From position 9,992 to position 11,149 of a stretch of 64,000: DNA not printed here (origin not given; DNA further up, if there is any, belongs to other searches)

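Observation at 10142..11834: dapA operonically coupled to a degenerate DpaA-like protein, with no DpaB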

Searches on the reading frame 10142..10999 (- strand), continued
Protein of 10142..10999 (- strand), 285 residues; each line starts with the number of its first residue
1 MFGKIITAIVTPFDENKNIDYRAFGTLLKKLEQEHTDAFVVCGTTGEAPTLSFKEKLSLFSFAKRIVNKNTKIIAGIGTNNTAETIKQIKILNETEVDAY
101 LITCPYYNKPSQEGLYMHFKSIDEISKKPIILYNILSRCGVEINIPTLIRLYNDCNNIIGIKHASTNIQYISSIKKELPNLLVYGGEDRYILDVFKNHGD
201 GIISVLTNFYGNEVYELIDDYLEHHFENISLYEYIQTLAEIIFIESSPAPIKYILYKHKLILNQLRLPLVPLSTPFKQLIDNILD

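Call 76: find_homologous_proteins(query=L014:5419-6000:+, max_evalue=1e-25)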
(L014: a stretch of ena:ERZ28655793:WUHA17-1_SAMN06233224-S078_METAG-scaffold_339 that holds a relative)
Query L014:5419-6000:+ (193 aa): 179 proteins with E <= 1e-25 among 240 candidates; the best 120 are listed.
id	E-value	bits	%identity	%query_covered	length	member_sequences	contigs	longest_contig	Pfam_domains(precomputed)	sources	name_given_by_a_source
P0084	2.4e-122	424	99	100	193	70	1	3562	PF02441.25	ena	-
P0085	5.1e-90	318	73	99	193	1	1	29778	PF02441.25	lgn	-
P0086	1.8e-87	310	70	99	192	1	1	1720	PF02441.25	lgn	-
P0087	3.0e-87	309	67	99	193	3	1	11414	PF02441.25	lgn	-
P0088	3.4e-87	309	72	99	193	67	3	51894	PF02441.25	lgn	-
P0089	2.1e-86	306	70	99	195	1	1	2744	PF02441.25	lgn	-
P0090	2.2e-85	303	69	99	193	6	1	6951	PF02441.25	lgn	-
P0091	4.1e-84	299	67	99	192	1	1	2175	PF02441.25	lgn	-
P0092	2.8e-83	296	64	99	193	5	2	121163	PF02441.25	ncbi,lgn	-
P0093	4.0e-83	296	68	99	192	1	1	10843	PF02441.25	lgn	-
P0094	7.8e-82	292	68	99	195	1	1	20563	PF02441.25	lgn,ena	-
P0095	1.1e-81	291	68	99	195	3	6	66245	PF02441.25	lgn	-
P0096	1.2e-81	291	68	99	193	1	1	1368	PF02441.25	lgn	-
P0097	3.1e-81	290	65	99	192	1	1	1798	PF02441.25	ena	-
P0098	5.1e-81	289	65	99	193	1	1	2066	PF02441.25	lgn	-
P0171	3.6e-48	182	47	97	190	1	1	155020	PF02441.25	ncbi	-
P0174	1.2e-47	180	46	97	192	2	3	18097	PF02441.25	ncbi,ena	-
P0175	1.2e-47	180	46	94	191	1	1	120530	PF02441.25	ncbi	-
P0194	2.3e-44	169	46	98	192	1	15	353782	PF02441.25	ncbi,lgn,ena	-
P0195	2.4e-44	169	45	96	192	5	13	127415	PF02441.25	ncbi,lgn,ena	-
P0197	2.5e-44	169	44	98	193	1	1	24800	PF02441.25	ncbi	-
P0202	2.9e-43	166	44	98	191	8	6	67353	PF02441.25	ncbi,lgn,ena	-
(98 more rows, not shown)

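Call 77: find_encoding_contigs(protein=P0092, flank=5000, max_places=3)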
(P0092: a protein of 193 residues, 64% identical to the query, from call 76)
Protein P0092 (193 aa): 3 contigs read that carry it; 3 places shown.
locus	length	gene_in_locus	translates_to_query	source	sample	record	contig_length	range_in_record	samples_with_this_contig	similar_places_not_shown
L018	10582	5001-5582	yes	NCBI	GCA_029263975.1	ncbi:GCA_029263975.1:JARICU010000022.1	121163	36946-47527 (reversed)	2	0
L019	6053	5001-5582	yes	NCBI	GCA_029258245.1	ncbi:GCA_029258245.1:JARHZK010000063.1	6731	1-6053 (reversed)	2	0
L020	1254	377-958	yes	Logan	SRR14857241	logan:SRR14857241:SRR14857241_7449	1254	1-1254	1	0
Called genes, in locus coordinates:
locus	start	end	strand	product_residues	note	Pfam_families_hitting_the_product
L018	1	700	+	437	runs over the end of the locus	PF01225:Mur_ligase, PF08245:Mur_ligase_M, PF02875:Mur_ligase_C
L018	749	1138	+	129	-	-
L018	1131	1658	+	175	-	-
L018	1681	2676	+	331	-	PF00356:LacI, PF00532:Peripla_BP_1, PF13407:Peripla_BP_4 (weak), PF13377:Peripla_BP_3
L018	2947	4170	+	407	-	PF00579:tRNA-synt_1b, PF22421:SYY_C-terminal, PF01479:S4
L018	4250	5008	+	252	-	-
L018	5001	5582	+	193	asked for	PF02441:Flavoprotein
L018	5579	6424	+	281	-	PF00701:DHDPS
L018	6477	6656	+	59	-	PF10957:Spore_Cse60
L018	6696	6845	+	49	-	PF07561:DUF1540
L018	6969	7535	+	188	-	-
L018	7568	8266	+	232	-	PF01479:S4, PF00849:PseudoU_synth_2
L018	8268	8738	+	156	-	PF00186:DHFR_1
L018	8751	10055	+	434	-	PF02885:Glycos_trans_3N, PF00591:Glycos_transf_3, PF07831:PYNP_C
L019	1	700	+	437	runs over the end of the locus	PF01225:Mur_ligase, PF08245:Mur_ligase_M, PF02875:Mur_ligase_C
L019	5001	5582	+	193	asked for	PF02441:Flavoprotein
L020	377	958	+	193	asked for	PF02441:Flavoprotein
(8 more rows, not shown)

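Call 78: find_encoding_contigs(protein=P0195, flank=5000, max_places=3)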
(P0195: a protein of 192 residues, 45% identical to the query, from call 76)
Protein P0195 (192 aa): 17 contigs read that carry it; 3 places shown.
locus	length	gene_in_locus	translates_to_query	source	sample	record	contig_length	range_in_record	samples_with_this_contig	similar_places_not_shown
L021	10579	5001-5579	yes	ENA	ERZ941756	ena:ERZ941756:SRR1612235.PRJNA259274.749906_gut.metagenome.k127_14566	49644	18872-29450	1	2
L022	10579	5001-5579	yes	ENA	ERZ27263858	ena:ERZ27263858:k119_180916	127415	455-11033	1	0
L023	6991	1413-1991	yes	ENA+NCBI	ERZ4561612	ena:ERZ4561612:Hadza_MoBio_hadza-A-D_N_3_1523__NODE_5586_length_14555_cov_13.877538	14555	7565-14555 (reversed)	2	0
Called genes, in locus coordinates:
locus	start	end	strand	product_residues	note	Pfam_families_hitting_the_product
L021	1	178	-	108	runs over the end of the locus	PF04237:YjbR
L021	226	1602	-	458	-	PF02687:FtsX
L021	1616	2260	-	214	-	PF13175:AAA_15 (faint), PF00005:ABC_tran, PF13304:AAA_21 (faint), PF02463:SMC_N (weak)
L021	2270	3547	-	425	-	PF12704:MacB_PCD, PF02687:FtsX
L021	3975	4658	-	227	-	PF18917:LiaI-LiaF-like_TM1 (faint), PF22570:LiaF-TM, PF09922:LiaF-like_C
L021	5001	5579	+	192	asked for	PF02441:Flavoprotein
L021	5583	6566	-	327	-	PF02899:Phage_int_SAM_1 (faint), PF00589:Phage_integrase, PF22823:MrpR_C_cat (faint)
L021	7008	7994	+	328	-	PF00753:Lactamase_B (weak), PF23023:Anti-Pycsar_Apyc1, PF12706:Lactamase_B_2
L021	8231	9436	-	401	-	PF00871:Acetate_kinase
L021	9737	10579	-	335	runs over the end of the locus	PF01515:PTA_PTB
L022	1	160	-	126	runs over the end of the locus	PF01880:Desulfoferrodox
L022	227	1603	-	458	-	PF02687:FtsX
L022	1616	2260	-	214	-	PF02463:SMC_N (weak), PF13175:AAA_15 (faint), PF00005:ABC_tran, PF13304:AAA_21 (faint)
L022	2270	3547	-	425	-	PF12704:MacB_PCD, PF02687:FtsX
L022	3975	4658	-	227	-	PF18917:LiaI-LiaF-like_TM1 (faint), PF22570:LiaF-TM, PF09922:LiaF-like_C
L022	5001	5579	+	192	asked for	PF02441:Flavoprotein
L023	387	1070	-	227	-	PF18917:LiaI-LiaF-like_TM1 (faint), PF22570:LiaF-TM, PF09922:LiaF-like_C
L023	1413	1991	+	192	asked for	PF02441:Flavoprotein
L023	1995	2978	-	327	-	PF02899:Phage_int_SAM_1 (faint), PF00589:Phage_integrase, PF22823:MrpR_C_cat (faint)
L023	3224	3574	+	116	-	-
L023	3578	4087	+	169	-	-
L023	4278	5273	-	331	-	PF00871:Acetate_kinase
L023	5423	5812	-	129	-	-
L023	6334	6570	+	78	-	-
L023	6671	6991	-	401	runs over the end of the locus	PF00871:Acetate_kinase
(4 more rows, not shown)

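Call 80: list_cluster_members(proteins=[P0195, P0018, P0005, P0171, P0175, P0197, P0174, P0194, P0202, P0045])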
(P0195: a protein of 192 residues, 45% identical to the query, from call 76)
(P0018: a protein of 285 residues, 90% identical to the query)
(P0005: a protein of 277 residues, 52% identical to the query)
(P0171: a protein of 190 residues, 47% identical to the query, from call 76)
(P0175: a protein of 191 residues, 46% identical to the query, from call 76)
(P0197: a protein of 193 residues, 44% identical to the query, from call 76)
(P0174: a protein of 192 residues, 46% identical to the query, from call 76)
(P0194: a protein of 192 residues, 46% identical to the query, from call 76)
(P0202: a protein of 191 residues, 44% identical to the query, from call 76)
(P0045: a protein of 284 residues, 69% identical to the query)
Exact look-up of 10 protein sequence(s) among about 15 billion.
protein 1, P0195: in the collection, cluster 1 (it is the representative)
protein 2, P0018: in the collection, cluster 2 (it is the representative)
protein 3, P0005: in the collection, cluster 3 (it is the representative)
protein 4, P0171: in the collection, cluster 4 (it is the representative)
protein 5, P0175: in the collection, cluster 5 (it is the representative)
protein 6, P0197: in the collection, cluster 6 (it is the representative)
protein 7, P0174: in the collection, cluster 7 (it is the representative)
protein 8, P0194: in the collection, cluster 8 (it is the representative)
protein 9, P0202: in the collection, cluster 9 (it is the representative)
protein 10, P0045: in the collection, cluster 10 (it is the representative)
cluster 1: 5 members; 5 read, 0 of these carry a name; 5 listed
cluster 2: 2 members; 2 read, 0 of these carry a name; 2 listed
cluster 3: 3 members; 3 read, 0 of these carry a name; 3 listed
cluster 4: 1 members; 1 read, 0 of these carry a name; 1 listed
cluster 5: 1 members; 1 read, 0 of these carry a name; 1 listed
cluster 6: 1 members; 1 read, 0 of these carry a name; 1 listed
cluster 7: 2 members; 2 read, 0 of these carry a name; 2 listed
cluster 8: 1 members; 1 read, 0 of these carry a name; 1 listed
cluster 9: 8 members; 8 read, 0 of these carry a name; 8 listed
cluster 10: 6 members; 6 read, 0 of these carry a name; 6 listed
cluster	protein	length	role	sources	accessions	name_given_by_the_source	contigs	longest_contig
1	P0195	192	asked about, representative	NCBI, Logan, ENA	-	-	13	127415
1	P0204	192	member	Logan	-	-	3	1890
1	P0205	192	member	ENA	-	-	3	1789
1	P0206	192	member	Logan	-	-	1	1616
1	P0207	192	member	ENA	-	-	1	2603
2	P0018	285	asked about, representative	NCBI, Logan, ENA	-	-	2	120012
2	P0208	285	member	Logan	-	-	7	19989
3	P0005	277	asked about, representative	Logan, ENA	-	-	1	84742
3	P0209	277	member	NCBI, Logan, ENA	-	-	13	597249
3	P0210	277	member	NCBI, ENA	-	-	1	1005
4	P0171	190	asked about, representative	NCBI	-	-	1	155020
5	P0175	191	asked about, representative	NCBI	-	-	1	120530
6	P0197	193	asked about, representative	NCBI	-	-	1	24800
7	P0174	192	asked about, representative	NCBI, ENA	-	-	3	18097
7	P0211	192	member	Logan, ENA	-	-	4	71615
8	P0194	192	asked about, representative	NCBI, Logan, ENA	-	-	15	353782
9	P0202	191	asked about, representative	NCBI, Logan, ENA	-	-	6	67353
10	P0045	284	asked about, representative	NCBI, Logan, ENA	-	-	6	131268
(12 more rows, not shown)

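Call 81: find_encoding_contigs(protein=P0202, flank=10000, max_places=4)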
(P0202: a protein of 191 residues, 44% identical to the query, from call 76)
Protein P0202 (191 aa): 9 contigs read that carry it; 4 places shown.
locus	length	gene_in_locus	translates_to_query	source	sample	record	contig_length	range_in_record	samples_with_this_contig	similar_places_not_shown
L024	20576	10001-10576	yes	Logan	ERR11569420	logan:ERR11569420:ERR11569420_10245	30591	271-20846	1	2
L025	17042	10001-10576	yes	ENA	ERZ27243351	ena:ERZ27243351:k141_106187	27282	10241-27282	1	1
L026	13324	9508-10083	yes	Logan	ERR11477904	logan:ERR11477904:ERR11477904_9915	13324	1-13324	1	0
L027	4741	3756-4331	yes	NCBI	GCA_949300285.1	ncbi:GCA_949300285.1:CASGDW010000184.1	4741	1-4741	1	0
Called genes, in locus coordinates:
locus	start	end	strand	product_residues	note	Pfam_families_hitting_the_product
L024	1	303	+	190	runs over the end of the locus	?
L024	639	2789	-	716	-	PF16875:Glyco_hydro_36N, PF02065:Melibiase, PF16874:Glyco_hydro_36C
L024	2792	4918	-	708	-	PF05691:Raffinose_syn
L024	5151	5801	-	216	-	PF00106:adh_short, PF08659:KR, PF13561:adh_short_C2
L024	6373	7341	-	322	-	PF01522:Polysacc_deac_1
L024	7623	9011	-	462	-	PF01225:Mur_ligase, PF08245:Mur_ligase_M, PF02875:Mur_ligase_C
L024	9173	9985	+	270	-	PF13241:NAD_binding_7 (faint), PF16924:DpaA_N, PF02826:2-Hacid_dh_C (weak)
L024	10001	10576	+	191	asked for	PF02441:Flavoprotein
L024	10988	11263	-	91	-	PF08922:DUF1905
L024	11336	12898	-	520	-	PF00150:Cellulase (faint), PF02449:Glyco_hydro_42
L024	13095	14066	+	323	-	PF02275:CBAH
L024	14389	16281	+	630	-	-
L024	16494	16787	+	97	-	-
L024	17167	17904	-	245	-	PF00520:Ion_trans, PF07885:Ion_trans_2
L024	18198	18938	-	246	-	PF11611:DUF4352 (faint)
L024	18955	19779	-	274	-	PF00149:Metallophos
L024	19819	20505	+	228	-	PF03591:AzlC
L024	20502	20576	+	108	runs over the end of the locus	PF05437:AzlD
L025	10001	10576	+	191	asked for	PF02441:Flavoprotein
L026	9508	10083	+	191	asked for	PF02441:Flavoprotein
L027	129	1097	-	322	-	PF01522:Polysacc_deac_1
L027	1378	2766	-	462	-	PF01225:Mur_ligase, PF08245:Mur_ligase_M, PF02875:Mur_ligase_C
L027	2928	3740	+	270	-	PF13241:NAD_binding_7 (faint), PF16924:DpaA_N, PF02826:2-Hacid_dh_C (weak)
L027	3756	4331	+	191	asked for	PF02441:Flavoprotein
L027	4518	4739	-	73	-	?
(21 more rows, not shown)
